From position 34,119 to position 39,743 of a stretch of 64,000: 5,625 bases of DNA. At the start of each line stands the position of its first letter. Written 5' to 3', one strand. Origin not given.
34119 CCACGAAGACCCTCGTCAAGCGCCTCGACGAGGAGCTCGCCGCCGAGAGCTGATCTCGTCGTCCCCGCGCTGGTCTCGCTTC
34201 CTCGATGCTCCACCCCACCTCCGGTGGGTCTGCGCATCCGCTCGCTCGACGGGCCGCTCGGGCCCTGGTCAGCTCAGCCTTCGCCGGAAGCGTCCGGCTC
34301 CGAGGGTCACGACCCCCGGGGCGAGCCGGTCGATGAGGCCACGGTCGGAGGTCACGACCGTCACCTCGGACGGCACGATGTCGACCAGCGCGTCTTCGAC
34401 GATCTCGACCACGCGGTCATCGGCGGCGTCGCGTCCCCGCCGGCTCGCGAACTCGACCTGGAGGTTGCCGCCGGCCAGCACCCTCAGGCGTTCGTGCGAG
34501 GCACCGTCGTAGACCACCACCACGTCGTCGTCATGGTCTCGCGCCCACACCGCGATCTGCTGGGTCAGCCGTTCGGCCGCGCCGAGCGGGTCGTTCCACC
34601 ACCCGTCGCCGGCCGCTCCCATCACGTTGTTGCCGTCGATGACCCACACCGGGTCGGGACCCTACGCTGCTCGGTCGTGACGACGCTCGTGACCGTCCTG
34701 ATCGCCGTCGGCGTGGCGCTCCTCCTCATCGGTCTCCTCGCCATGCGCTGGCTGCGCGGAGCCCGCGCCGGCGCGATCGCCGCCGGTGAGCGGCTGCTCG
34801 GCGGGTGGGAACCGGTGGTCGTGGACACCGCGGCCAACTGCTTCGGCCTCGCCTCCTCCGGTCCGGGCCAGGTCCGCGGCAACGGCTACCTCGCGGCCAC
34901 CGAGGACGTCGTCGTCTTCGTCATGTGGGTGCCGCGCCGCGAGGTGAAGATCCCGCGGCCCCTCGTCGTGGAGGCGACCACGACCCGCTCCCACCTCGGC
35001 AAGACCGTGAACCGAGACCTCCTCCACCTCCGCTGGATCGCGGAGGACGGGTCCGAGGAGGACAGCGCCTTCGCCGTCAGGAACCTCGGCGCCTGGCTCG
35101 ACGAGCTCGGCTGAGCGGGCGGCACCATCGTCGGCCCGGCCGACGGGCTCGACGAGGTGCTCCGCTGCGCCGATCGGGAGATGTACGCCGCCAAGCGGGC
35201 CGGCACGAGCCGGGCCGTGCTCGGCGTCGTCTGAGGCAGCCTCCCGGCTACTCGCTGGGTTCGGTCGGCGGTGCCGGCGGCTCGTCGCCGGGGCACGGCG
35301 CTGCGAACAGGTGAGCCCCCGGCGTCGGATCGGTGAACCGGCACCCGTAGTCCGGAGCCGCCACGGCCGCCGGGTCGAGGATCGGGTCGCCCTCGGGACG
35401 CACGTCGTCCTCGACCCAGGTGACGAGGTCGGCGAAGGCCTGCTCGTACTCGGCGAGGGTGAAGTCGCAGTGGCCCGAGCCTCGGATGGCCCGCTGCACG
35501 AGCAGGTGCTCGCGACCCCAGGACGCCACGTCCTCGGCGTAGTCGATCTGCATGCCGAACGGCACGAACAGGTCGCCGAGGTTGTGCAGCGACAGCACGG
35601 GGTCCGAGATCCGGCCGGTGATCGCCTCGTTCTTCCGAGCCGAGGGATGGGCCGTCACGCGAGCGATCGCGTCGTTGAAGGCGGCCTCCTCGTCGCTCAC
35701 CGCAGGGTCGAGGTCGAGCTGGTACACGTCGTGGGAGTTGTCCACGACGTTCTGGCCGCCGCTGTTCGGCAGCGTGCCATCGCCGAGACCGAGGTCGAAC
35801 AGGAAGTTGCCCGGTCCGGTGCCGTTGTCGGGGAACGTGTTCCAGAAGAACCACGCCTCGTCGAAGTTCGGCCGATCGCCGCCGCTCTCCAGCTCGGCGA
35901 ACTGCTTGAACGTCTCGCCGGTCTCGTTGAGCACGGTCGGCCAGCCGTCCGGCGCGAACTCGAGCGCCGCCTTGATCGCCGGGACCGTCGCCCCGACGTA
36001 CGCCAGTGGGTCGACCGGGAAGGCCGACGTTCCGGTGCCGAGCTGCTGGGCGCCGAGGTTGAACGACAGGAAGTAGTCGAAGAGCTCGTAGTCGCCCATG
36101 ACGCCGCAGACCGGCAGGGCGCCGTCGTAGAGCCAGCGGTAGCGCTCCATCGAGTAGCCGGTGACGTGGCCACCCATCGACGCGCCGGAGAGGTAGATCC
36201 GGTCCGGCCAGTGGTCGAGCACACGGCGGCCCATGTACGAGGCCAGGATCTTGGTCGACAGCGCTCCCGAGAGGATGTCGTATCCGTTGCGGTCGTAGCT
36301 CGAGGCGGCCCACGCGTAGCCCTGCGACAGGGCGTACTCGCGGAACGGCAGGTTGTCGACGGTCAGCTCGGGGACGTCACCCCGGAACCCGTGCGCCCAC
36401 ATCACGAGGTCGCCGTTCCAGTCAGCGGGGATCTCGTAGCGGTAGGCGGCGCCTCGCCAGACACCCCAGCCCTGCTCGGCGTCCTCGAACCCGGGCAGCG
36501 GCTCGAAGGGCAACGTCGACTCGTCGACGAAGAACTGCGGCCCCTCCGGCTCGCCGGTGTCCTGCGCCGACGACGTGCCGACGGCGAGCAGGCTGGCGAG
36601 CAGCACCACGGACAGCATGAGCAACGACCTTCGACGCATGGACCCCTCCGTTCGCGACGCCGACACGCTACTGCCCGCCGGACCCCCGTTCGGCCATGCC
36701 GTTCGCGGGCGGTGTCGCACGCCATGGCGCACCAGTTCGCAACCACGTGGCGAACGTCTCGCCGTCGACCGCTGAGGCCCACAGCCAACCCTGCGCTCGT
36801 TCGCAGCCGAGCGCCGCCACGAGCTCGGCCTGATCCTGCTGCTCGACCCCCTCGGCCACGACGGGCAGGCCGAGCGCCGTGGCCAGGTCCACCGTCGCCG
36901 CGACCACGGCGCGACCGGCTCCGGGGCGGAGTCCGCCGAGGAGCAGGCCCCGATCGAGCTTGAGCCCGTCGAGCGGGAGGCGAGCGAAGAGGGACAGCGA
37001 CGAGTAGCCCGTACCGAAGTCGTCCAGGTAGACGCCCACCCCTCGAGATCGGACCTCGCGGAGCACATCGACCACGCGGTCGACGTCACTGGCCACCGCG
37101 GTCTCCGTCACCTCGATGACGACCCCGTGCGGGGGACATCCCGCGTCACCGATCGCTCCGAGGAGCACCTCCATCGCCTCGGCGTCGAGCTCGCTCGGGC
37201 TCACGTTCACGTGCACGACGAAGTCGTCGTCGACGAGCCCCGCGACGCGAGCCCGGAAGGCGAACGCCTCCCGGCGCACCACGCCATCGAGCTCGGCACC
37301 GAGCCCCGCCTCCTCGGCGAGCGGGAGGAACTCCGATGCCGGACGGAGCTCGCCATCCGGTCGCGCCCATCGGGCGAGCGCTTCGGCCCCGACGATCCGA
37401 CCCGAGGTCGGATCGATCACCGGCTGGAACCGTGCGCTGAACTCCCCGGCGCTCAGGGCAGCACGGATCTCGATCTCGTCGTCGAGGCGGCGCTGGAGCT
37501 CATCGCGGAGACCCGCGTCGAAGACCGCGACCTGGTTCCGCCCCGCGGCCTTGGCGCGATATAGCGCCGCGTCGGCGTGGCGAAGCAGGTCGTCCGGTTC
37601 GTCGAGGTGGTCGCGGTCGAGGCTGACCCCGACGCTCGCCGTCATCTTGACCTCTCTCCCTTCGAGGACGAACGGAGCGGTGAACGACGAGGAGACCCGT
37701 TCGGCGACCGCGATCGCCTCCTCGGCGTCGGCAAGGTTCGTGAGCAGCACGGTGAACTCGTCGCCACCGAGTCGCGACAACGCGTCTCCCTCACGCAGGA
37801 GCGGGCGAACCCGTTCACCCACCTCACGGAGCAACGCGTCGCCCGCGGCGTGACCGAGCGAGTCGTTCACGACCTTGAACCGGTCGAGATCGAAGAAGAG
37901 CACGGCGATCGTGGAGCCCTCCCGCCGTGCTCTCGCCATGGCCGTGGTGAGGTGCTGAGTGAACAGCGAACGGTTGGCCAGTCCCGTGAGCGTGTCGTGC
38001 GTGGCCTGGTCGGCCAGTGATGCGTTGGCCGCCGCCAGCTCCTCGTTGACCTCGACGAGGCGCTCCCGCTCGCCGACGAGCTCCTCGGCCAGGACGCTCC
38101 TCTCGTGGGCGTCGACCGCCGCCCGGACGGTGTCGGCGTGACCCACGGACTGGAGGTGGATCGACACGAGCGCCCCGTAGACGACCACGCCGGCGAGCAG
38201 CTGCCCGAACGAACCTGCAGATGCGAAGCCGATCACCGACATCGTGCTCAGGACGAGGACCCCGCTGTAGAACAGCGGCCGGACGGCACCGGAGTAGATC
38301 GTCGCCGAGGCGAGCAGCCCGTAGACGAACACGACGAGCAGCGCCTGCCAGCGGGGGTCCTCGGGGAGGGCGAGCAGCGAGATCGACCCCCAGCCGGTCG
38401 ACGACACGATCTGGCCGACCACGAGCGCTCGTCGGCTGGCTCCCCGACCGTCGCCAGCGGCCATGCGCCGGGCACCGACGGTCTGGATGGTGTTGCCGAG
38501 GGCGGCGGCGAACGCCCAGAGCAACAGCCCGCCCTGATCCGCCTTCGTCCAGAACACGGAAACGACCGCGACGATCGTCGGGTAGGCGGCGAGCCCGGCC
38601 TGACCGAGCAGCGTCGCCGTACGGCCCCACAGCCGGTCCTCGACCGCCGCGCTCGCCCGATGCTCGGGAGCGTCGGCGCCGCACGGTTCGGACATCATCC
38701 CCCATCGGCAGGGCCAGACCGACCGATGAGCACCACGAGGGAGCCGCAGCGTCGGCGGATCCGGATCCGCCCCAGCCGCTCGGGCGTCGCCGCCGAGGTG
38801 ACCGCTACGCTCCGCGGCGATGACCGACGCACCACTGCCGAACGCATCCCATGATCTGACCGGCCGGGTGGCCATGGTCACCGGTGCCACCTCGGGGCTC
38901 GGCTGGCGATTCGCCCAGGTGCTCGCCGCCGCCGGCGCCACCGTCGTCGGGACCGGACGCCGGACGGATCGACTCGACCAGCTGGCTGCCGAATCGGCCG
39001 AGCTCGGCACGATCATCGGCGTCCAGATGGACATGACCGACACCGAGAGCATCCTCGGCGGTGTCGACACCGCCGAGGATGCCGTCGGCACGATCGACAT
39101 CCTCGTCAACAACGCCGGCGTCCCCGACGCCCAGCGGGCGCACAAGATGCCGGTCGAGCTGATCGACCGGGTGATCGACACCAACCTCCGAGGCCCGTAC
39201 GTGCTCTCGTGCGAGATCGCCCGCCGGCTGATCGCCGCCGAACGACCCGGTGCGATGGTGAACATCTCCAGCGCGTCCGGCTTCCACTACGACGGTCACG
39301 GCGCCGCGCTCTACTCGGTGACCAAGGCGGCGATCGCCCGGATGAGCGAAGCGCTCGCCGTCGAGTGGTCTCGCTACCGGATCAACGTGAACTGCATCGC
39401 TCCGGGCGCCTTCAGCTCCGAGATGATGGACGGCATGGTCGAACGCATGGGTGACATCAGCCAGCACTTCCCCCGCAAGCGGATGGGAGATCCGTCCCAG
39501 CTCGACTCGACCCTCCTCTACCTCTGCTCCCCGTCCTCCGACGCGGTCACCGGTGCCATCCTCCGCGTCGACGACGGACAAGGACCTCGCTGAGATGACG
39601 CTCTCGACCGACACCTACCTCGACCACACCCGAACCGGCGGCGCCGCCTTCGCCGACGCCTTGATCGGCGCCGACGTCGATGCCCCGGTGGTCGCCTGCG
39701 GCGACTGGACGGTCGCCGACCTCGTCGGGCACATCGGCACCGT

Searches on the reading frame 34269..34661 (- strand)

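Call 61: search_protein_families(library=pfam, proteins=[window:34269-34661:-])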
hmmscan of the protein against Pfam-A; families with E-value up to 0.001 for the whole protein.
window:34269-34661:- (130 aa): 1 family
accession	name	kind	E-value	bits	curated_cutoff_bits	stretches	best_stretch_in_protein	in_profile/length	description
PF05991.17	NYN_YacP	-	4.7e-06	27.1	24.6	1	7-107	2-104/166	YacP-like NYN domain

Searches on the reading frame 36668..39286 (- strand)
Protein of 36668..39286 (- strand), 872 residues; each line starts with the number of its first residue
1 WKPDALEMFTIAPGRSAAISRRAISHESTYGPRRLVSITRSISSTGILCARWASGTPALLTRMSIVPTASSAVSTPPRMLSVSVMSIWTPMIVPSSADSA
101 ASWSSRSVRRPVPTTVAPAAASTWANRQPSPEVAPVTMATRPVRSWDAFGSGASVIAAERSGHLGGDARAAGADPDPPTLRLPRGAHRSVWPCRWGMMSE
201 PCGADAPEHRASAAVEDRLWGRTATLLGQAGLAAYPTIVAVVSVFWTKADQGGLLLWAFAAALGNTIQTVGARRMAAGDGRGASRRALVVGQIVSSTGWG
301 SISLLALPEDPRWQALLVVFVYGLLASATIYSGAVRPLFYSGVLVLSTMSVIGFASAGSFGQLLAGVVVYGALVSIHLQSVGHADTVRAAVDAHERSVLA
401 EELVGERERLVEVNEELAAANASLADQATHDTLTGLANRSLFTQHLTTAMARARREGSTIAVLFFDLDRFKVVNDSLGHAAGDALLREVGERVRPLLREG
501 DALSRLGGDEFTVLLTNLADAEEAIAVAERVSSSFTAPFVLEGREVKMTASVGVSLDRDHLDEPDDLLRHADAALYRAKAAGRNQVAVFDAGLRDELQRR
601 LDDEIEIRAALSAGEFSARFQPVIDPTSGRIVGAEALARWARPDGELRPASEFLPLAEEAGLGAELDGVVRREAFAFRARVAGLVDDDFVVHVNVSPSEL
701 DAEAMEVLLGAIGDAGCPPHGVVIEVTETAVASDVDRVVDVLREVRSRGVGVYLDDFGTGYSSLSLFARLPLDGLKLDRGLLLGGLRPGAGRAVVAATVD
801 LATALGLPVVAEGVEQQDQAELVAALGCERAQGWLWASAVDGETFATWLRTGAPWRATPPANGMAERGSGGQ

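Call 61: search_protein_families(library=pfam, proteins=[window:36668-39286:-])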
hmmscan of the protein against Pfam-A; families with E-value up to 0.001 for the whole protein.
window:36668-39286:- (872 aa): 2 families
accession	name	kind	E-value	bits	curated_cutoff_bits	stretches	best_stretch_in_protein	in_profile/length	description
PF00563.25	EAL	-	4.2e-59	200.2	31.3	1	606-837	3-234/236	EAL domain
PF00990.26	GGDEF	-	1.3e-47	162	23.8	1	428-585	1-161/161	Diguanylate cyclase, GGDEF domain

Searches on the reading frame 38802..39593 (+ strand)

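Call 61: search_protein_families(library=pfam, proteins=[window:38802-39593:+])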
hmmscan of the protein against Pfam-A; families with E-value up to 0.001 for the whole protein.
window:38802-39593:+ (263 aa): 4 families
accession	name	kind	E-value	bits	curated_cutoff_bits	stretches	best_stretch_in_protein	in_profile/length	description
PF13561.12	adh_short_C2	-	1.2e-47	163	27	1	28-259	1-234/236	Enoyl-(Acyl carrier protein) reductase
PF00106.31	adh_short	-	1.6e-46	158.7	26.6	1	23-212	2-190/195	short chain dehydrogenase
PF08659.16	KR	-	3.9e-09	37.1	22.6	1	25-202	4-176/180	KR domain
PF01370.27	Epimerase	-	2.1e-05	24.5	20.9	1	25-189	2-160/240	NAD dependent epimerase/dehydratase family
